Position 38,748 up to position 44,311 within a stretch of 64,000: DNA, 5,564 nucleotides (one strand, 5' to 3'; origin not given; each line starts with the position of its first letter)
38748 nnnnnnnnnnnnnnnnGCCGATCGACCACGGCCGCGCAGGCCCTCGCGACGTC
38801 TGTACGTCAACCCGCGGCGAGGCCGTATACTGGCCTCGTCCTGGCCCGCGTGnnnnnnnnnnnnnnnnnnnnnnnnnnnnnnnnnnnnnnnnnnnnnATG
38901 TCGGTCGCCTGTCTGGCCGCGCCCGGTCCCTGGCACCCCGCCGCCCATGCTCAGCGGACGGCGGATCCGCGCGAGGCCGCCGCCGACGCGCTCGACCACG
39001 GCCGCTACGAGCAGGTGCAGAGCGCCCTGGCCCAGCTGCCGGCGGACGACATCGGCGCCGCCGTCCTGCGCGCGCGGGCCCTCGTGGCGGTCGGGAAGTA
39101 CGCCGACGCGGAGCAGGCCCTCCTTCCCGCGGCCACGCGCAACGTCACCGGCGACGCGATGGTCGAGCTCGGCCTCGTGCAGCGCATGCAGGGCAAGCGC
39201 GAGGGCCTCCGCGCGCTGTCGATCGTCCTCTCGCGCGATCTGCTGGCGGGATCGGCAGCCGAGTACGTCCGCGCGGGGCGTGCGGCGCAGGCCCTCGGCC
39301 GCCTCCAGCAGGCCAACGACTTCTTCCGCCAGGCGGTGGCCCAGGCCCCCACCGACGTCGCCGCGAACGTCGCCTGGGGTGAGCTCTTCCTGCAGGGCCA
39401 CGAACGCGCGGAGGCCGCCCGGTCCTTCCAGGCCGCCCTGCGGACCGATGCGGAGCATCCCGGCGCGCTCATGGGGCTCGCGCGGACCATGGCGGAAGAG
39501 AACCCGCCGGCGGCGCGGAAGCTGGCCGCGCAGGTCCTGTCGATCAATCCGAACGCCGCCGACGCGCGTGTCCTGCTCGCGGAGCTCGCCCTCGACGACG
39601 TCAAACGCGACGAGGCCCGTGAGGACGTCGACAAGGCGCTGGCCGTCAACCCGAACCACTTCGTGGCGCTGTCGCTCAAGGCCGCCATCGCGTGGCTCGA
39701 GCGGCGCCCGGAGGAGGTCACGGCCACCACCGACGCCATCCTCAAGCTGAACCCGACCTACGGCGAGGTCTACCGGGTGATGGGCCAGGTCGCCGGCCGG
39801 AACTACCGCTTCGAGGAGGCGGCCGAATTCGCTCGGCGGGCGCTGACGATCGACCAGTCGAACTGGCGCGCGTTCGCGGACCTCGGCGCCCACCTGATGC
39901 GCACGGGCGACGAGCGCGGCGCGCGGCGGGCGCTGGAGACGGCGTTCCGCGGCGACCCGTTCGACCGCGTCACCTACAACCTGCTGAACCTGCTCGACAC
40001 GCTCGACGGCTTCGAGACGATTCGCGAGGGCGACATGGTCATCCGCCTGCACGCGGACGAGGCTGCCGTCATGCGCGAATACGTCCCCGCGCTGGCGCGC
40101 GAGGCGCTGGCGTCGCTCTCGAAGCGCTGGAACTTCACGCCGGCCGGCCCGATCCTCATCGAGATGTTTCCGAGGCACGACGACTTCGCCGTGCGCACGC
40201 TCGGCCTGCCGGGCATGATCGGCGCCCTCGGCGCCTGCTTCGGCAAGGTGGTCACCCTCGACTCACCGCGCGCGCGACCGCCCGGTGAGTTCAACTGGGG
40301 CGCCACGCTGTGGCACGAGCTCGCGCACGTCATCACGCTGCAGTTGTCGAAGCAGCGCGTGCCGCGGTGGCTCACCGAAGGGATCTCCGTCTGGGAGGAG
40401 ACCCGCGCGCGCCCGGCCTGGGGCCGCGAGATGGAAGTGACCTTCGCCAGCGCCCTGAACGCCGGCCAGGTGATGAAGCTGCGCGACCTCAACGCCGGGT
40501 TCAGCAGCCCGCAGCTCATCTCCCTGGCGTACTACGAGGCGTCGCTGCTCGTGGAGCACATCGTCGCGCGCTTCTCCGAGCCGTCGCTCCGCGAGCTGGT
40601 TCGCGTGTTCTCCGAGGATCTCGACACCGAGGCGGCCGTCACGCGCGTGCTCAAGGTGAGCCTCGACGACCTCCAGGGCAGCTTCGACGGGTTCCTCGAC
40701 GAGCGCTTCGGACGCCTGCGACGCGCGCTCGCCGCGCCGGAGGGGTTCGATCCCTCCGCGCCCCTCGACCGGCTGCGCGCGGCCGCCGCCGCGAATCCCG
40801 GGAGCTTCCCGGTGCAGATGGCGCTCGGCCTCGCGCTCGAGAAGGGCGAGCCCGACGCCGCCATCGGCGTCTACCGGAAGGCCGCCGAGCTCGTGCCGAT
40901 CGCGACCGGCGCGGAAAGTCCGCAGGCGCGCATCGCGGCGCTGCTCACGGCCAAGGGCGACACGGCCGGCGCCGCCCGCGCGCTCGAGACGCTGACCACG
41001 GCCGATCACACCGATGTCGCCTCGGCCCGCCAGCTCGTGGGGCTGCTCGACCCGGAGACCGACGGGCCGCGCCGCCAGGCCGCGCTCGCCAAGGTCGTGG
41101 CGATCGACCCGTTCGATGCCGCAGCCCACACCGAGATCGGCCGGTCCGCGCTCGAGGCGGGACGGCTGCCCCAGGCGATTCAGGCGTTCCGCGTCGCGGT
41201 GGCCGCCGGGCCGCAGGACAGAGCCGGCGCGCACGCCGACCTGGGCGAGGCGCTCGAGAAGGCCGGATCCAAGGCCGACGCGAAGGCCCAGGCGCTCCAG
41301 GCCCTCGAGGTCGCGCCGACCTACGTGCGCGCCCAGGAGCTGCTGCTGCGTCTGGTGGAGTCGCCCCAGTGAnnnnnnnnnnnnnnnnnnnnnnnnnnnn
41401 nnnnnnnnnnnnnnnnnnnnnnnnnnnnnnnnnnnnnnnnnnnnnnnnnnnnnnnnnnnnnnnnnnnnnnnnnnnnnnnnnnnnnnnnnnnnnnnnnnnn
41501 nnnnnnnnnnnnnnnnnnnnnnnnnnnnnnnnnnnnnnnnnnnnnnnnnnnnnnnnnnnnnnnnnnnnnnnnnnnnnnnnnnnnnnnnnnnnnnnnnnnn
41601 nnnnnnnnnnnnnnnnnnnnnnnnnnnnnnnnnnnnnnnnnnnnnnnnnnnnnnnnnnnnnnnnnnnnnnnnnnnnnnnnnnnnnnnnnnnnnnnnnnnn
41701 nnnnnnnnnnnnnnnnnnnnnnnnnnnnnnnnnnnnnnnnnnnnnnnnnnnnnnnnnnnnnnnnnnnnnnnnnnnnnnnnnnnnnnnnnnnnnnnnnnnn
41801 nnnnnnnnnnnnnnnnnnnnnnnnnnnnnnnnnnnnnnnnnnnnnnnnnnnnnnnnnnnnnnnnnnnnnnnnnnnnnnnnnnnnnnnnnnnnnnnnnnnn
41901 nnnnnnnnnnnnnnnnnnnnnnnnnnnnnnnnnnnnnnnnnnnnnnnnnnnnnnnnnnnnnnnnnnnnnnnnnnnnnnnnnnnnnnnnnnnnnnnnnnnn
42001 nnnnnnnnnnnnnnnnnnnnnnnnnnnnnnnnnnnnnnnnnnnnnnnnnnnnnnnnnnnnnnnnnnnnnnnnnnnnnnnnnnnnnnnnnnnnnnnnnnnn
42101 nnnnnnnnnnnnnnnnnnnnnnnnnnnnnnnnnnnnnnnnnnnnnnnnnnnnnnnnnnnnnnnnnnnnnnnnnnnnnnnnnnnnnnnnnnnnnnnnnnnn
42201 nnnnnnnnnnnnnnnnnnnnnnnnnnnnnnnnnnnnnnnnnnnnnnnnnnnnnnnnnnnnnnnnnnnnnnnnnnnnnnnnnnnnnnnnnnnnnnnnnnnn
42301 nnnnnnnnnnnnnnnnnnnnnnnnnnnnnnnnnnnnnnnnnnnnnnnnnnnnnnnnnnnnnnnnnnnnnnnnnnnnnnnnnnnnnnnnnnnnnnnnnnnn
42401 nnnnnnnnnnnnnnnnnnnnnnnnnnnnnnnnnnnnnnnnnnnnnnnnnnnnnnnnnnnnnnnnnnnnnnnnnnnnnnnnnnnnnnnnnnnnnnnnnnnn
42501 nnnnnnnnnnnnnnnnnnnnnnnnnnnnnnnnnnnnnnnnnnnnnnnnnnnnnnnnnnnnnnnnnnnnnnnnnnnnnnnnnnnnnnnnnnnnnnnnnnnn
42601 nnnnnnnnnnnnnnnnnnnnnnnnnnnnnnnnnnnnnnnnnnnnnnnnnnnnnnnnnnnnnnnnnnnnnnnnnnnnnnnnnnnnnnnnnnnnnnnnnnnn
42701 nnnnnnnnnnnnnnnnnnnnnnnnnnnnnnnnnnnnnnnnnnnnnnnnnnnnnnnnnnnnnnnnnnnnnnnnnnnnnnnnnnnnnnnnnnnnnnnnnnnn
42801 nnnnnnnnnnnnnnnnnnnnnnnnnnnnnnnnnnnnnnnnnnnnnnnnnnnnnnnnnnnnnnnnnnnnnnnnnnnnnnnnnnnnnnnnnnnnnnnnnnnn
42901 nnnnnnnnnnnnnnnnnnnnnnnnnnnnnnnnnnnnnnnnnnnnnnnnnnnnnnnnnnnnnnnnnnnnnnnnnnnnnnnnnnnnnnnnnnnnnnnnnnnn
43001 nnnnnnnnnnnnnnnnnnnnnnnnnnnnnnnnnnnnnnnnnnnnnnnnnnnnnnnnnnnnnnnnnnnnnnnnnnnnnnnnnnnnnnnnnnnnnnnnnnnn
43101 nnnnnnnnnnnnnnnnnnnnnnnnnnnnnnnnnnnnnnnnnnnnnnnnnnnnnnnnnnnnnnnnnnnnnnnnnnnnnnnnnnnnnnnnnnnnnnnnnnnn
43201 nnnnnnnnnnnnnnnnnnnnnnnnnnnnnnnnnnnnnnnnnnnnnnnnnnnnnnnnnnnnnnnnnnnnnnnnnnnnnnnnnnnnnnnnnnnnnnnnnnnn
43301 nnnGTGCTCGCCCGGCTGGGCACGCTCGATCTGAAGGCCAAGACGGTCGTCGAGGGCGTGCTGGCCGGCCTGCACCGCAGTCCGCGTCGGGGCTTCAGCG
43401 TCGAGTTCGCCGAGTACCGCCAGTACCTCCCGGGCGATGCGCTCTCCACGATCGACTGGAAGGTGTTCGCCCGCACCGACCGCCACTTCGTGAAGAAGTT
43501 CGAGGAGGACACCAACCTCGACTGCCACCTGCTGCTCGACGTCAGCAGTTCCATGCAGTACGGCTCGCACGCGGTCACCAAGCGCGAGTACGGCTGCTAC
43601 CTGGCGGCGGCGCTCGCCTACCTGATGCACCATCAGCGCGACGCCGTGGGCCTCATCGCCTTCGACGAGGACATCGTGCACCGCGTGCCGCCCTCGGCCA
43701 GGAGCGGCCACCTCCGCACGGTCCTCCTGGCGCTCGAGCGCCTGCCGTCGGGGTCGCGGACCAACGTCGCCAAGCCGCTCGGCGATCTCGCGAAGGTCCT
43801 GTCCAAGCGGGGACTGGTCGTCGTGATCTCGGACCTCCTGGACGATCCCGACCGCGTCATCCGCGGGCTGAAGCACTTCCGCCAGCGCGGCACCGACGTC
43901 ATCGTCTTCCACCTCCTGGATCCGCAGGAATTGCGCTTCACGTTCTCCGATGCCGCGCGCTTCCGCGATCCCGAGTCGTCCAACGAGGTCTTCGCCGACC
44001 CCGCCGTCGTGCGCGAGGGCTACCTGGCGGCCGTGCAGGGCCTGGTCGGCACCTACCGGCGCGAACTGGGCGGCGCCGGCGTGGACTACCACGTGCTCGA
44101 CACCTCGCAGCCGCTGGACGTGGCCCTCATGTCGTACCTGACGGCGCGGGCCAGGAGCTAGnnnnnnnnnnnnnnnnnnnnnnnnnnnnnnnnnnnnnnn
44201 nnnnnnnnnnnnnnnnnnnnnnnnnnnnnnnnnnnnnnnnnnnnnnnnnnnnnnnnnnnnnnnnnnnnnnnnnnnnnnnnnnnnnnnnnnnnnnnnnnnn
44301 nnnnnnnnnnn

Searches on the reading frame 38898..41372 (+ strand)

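Call 91: search_protein_families(library=pfam, proteins=[window:38898-41372:+], max_evalue=0.0001)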
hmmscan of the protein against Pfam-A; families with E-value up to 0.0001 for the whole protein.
window:38898-41372:+ (824 aa): 12 families
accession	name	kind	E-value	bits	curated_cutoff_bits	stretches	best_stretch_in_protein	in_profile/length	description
PF14559.12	TPR_19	-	1.2e-22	80.4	25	1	198-264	2-68/68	Tetratricopeptide repeat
PF07719.23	TPR_2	-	7.7e-20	69.8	27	0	121-153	2-34/34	Tetratricopeptide repeat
PF13428.12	TPR_14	-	7.5e-16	57.5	23.5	0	121-162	2-43/44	Tetratricopeptide repeat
PF13432.12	TPR_16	-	1e-15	58.2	32.7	1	728-774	18-64/65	Tetratricopeptide repeat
PF13431.12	TPR_17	-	5.7e-13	48.5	24.4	0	732-762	4-34/34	Tetratricopeptide repeat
PF13485.12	Peptidase_MA_2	-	2.8e-12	47.3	32.4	1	464-598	62-197/201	Peptidase MA superfamily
PF23914.1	TPR_CcmH_CycH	-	6.9e-10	39.4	42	0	144-247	40-147/158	Cytochrome c-type biogenesis protein H TPR domain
PF13181.12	TPR_8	-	9.4e-09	35.2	25.7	0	123-152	4-33/34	Tetratricopeptide repeat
PF00515.34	TPR_1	-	8.1e-08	32.2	27.8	0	238-254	18-34/34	Tetratricopeptide repeat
PF13414.12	TPR_11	-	2.1e-06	27.8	26.8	0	752-790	5-42/42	TPR repeat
PF13176.12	TPR_7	-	3.6e-05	24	27.9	0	642-667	4-30/36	Tetratricopeptide repeat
PF13174.12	TPR_6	-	8.8e-05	23.3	26.3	0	124-152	4-32/33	Tetratricopeptide repeat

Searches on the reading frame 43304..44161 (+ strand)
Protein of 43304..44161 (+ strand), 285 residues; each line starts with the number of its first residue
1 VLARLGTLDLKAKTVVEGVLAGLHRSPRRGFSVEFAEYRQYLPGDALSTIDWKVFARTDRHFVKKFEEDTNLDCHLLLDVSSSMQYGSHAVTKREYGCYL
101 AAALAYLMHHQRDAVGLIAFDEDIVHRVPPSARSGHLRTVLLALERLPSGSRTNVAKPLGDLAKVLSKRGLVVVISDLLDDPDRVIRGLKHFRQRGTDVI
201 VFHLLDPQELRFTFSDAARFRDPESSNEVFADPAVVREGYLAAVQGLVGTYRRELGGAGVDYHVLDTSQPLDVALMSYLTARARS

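Call 91: search_protein_families(library=pfam, proteins=[window:43304-44161:+], max_evalue=0.0001)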
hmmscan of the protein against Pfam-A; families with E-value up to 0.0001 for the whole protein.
window:43304-44161:+ (285 aa): 2 families
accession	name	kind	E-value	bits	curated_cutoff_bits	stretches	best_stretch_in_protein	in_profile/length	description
PF01882.25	DUF58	-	6.7e-52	176.3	23.4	1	37-244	1-210/216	Protein of unknown function DUF58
PF13519.12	VWA_2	-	1.3e-09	39.1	27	1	76-177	3-105/107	von Willebrand factor type A domain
